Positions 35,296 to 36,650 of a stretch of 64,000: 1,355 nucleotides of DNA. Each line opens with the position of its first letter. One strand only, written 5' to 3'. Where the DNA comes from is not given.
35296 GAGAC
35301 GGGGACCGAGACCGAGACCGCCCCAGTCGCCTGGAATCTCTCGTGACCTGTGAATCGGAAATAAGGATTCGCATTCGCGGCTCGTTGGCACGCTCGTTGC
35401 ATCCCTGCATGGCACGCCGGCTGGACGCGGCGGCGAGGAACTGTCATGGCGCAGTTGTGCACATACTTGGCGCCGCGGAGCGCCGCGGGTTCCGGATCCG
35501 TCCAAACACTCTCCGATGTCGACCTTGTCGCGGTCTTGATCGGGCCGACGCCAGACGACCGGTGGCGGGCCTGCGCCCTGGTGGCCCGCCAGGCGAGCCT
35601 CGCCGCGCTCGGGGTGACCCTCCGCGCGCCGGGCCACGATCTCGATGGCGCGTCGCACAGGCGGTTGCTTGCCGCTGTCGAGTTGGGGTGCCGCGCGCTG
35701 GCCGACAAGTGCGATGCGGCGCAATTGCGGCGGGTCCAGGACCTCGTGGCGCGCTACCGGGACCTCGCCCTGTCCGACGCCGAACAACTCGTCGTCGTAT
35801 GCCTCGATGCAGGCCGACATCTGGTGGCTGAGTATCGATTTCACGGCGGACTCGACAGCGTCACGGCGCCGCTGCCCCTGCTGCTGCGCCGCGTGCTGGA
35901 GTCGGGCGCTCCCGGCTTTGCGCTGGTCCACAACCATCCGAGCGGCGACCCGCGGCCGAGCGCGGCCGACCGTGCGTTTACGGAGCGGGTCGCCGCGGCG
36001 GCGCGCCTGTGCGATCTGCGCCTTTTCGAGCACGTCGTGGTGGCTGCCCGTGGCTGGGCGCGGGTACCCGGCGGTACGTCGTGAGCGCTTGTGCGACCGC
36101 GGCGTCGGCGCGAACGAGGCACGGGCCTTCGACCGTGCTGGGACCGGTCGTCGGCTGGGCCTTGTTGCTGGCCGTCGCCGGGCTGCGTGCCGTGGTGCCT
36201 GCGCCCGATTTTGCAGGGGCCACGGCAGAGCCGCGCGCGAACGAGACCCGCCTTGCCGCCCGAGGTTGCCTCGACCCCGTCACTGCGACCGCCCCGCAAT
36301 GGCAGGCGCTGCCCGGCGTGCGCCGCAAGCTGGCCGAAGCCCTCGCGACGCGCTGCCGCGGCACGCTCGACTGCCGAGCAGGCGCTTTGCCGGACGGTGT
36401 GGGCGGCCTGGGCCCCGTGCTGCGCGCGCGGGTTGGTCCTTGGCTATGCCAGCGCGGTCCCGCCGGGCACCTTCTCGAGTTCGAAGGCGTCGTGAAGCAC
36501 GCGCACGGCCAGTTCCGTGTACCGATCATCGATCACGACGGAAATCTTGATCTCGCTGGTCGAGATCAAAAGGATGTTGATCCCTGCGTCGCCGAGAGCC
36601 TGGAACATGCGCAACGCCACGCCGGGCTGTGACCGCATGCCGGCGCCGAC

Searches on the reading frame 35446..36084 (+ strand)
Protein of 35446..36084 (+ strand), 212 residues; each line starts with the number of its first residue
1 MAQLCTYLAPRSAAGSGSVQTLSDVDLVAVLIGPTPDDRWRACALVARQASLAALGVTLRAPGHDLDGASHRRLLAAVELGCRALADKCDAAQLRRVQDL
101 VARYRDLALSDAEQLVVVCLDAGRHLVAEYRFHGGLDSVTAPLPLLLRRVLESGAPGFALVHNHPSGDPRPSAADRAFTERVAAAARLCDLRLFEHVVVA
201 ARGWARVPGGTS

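Call 47: search_protein_families(library=pfam, proteins=[window:35446-36084:+], max_evalue=0.01)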
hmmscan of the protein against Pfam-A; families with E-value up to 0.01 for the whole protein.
window:35446-36084:+ (212 aa): 2 families
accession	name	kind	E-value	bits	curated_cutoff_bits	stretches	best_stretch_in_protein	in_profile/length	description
PF04002.20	RadC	-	2.9e-22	79.3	22.1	1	103-202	9-111/121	RadC-like JAB domain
PF14464.11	Prok-JAB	-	0.0013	19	25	1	152-183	63-94/114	Prokaryotic homologs of the JAB domain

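Call 56: find_homologous_proteins(query=window:35446-36084:+, max_evalue=1e-20)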
Query window:35446-36084:+ (212 aa): 8 proteins with E <= 1e-20 among 6272 candidates.
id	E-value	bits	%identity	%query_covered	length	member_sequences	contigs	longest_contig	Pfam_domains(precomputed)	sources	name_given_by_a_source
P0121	1.5e-131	454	100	100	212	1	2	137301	PF04002.21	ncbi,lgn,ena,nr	ncbi:MAG: hypothetical protein EXR79_03135 [Myxococcales bacterium]|nr:hypothetical protein [Myxococ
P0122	1.2e-83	298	77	87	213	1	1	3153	PF04002.21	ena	-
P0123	1.6e-29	121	52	62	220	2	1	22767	PF04002.21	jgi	jgi:DNA repair protein RadC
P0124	2.6e-29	120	45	84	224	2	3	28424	PF04002.21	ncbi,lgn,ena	-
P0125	1.1e-28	118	49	66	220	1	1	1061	PF04002.21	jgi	jgi:DNA repair protein RadC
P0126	6.3e-23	100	48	62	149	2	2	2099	PF04002.21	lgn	-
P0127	6.6e-22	96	50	57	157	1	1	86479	PF04002.21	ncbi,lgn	-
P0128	2.2e-21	95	51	53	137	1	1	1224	PF04002.21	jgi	-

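Call 57: find_encoding_contigs(protein=P0122, flank=3000, max_places=2)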
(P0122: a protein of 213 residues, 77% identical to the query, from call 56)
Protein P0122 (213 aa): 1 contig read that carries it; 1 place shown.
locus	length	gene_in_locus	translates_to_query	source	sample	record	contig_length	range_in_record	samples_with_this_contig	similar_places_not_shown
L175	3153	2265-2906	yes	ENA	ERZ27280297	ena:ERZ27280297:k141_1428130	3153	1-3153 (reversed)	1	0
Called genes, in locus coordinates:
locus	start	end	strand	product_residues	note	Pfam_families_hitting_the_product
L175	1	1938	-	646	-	?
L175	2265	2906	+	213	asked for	PF04002:RadC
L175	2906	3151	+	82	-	?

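Call 58: find_encoding_contigs(protein=P0124, flank=3000, max_places=3)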
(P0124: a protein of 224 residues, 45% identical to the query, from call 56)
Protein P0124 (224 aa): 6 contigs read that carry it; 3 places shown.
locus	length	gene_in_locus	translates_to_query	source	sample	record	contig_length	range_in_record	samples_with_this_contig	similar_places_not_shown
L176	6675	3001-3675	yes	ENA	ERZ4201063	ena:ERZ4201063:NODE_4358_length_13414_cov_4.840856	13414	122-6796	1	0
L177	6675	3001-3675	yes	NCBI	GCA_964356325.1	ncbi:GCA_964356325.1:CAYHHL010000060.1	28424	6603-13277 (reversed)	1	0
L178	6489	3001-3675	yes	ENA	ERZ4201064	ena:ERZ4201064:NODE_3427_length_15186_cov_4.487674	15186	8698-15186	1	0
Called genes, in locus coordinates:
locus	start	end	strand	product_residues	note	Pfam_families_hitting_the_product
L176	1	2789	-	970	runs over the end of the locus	?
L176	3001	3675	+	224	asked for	PF04002:RadC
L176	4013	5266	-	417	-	PF00696:AA_kinase, PF01842:ACT (faint), PF13840:ACT_7, PF22468:ACT_9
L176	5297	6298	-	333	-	PF07949:YbbR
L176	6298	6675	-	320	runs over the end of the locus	PF19293:CdaA_N, PF02457:DAC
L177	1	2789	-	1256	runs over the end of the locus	PF01839:FG-GAP (faint), PF13517:FG-GAP_3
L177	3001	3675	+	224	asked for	PF04002:RadC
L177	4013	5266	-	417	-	PF00696:AA_kinase, PF01842:ACT (faint), PF13840:ACT_7, PF22468:ACT_9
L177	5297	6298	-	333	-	PF07949:YbbR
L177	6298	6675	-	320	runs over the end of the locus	PF19293:CdaA_N, PF02457:DAC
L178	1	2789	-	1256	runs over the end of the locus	PF01839:FG-GAP (faint), PF13517:FG-GAP_3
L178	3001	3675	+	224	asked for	PF04002:RadC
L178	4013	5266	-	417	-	PF00696:AA_kinase, PF01842:ACT (faint), PF13840:ACT_7, PF22468:ACT_9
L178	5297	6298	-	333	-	PF07949:YbbR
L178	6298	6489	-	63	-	?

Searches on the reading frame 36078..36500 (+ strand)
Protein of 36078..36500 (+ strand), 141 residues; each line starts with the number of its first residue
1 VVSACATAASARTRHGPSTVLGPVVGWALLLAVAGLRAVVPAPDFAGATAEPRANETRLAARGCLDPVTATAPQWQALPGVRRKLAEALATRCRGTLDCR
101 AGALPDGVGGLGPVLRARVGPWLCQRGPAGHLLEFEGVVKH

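Call 73: search_protein_families(library=pfam, proteins=[window:36078-36500:+], max_evalue=1)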
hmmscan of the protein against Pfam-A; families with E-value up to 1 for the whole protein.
seq(141 aa): 0 families

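Call 74: search_protein_families(library=ncbifam, proteins=[window:36078-36500:+], max_evalue=1)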
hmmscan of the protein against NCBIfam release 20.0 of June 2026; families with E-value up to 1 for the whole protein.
seq(141 aa): 0 families

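Call 76: search_solved_structures(query=A3, max_evalue=10, show_alignments=2)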
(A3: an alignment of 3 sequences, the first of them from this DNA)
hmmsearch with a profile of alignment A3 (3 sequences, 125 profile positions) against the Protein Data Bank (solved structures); distinct sequences matched with E-value up to 10: 0.

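Call 77: find_homologous_proteins(query=A3, max_evalue=0.001)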
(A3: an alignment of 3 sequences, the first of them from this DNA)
Query A3 (3 sequences) (141 aa, profile of the alignment): 3 proteins with E <= 0.001 among 8000 candidates.
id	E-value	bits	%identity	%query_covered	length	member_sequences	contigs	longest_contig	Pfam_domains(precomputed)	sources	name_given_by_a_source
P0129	1.3e-48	182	99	87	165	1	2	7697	-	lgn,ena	-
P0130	8.0e-35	138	46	49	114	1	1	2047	-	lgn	-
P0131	7.6e-34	135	47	49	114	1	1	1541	PF00633.30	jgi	-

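Call 89: search_protein_families(library=pfam, alignment_id=A5, max_evalue=0.001)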
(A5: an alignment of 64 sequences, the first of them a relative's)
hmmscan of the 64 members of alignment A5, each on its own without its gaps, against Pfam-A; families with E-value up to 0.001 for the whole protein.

A. member 1, P0129 (165 aa): 0 families

B. families by the number of members that match (of 64 scanned): 33 families (the first 25 are shown)
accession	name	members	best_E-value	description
PF00633.29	HHH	45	4.3e-61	Helix-hairpin-helix motif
PF14520.12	HHH_5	44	1.4e-29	Helix-hairpin-helix domain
PF12836.13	HHH_3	41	1.5e-94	Helix-hairpin-helix motif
PF14716.13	HHH_8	39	1.6e-19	Helix-hairpin-helix domain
PF12826.13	HHH_2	38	2.7e-29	Helix-hairpin-helix motif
PF14579.12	HHH_6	36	8.9e-21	Helix-hairpin-helix motif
PF21176.3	RecR_HhH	35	3.3e-18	RecR, helix-hairpin-helix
PF11798.14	IMS_HHH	35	1.4e-11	IMS family HHH motif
PF06514.17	PsbU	34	9.8e-41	Photosystem II 12 kDa extrinsic protein (PsbU)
PF03934.19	T2SSK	33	1.9e-25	Type II secretion system (T2SS), protein K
PF02371.22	Transposase_20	30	3.4e-18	Transposase IS116/IS110/IS902 family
PF21687.3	T2SSK_1st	26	1.8e-19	Type II secretion system (T2SS), protein K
PF11731.14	Cdd1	24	1.5e-12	Pathogenicity locus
PF04919.18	DUF655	18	1.2e-10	Protein of unknown function (DUF655)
PF00570.28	HRDC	14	1.5e-10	HRDC domain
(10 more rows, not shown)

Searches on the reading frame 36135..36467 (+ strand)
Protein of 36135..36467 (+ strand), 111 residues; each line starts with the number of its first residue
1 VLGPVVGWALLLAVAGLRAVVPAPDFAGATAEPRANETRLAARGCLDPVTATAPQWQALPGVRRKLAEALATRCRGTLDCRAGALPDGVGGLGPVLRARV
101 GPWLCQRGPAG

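Call 84: predict_structure(alignment_id=A4)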
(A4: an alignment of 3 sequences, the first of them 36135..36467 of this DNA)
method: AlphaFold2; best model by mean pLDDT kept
length: 111 residues; sequences in the alignment: 3
mean_pLDDT: 57.3   pTM: 0.40
mean pLDDT of the five models: 57.3, 56.8, 51.7, 50.6, 46.6
residues with pLDDT >= 90: 0; 70-90: 22; 50-70: 53; < 50: 36
segments of 3 or more residues with pLDDT < 50: 1-3, 21-41, 108-111
pLDDT, mean of each block of 10 residues (from residue 1): 53 54 43 47 63 76 73 58 49 61 56 38
secondary structure, 60 per line:
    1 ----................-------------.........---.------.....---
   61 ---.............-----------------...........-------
elements in order: H5-20 H34-42 H53-57 H64-76 H94-103

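Call 86: fold_search(model_id=the predicted structure, library=pdb)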
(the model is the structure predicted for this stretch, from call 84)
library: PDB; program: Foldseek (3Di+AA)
matches with E <= 10: 17; with E <= 0.001: 0
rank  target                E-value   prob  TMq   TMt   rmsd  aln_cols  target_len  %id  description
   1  2duy                  1.1e+00  0.80  0.43  0.68   1.9        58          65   29  Crystal structure of competence protein ComEA-related protein from Thermus thermophilus HB8 (released 2007-08-14)
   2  8dss_B                1.6e+00  0.72  0.47  0.41   2.3        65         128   25  X-ray crystal structure of Geobacillus stearothermophilus ComEA (released 2022-12-28)
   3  3ew9                  2.8e+00  0.23  0.29  0.11   5.7        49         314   26  RADA recombinase from METHANOCOCCUS MARIPALUDIS in complex with AMPPNP and potassium ions (released 2009-05-05)
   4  6ib8_C                2.8e+00  0.16  0.27  0.43  10.6        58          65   26  Structure of a complex of SuhB and NusA AR2 domain (released 2019-04-17)
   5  2f1i                  4.3e+00  0.18  0.29  0.12   6.3        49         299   22  Recombinase in Complex with AMP-PNP (released 2006-05-30)
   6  2f1h                  5.8e+00  0.15  0.29  0.11   6.7        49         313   22  RECOMBINASE IN COMPLEX WITH AMP-PNP and Potassium (released 2006-05-30)
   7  3etl                  5.8e+00  0.13  0.29  0.12   5.4        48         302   27  RadA recombinase from Methanococcus maripaludis in complex with AMPPNP (released 2009-05-05)
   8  1t4g                  6.2e+00  0.14  0.29  0.12   6.3        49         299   22  ATPase in complex with AMP-PNP (released 2004-08-17)
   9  1xu4                  6.5e+00  0.13  0.29  0.11   6.3        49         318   22  ATPASE IN COMPLEX WITH AMP-PNP, MAGNESIUM AND POTASSIUM CO-F (released 2004-11-16)
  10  9d4n_A                7.0e+00  0.09  0.27  0.11   6.7        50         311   14  The cryo-EM structure of the yeast Dmc1 filament bound to ssDNA in the presence of ATP (released 2025-01-22)
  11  5caj_A                7.4e+00  0.10  0.23  0.10   6.5        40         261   22  Crystal structure of E. coli YaaA, a member of the DUF328/UPF0246 family (released 2016-02-24)
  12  4jcv_A                7.9e+00  0.14  0.20  0.12   2.6        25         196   28  Crystal structure of the RecOR complex in an open conformation (released 2013-08-07)
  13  3vdp_B                7.9e+00  0.13  0.20  0.11   4.9        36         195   25  Structure and biochemical studies of the recombination mediator protein RecR in RecFOR pathway (released 2012-12-19)
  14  2ztc_A                8.4e+00  0.07  0.23  0.14   8.9        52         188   15  MtRuvA Form II (released 2009-05-05)
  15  5zvq                  8.9e+00  0.08  0.24  0.14   6.7        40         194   28  Crystal structure of recombination mediator protein RecR (released 2019-05-22)
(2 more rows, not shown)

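Call 87: search_protein_representatives(alignment_id=A4)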
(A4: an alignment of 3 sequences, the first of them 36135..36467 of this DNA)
Query: 3 sequences, 114 profile positions. Proteins with E-value up to 0.001 (for the whole library): 64; up to 1e-10: 10; up to 1e-30: 2. The best 64 are listed.
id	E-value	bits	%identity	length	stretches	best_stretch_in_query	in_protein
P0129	3.6e-41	156.1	-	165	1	12-114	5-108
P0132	1.7e-33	131.3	-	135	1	3-112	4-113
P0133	1.4e-21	93.0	-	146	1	3-111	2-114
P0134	2.1e-15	73.1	-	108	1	1-114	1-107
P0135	3.4e-15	72.4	-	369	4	31-111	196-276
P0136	4.6e-15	72.0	-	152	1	3-113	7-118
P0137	1.5e-12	63.8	-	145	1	12-114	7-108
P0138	2.9e-12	62.9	-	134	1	5-111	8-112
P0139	6.8e-12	61.7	-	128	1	20-112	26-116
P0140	1.3e-11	60.8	-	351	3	28-111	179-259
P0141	2.3e-10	56.8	-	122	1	5-111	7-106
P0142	4.3e-10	55.9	-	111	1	11-112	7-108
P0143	4.8e-10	55.8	-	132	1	16-112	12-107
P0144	4.1e-09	52.8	-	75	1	40-78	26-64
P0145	2.1e-08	50.5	-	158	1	3-112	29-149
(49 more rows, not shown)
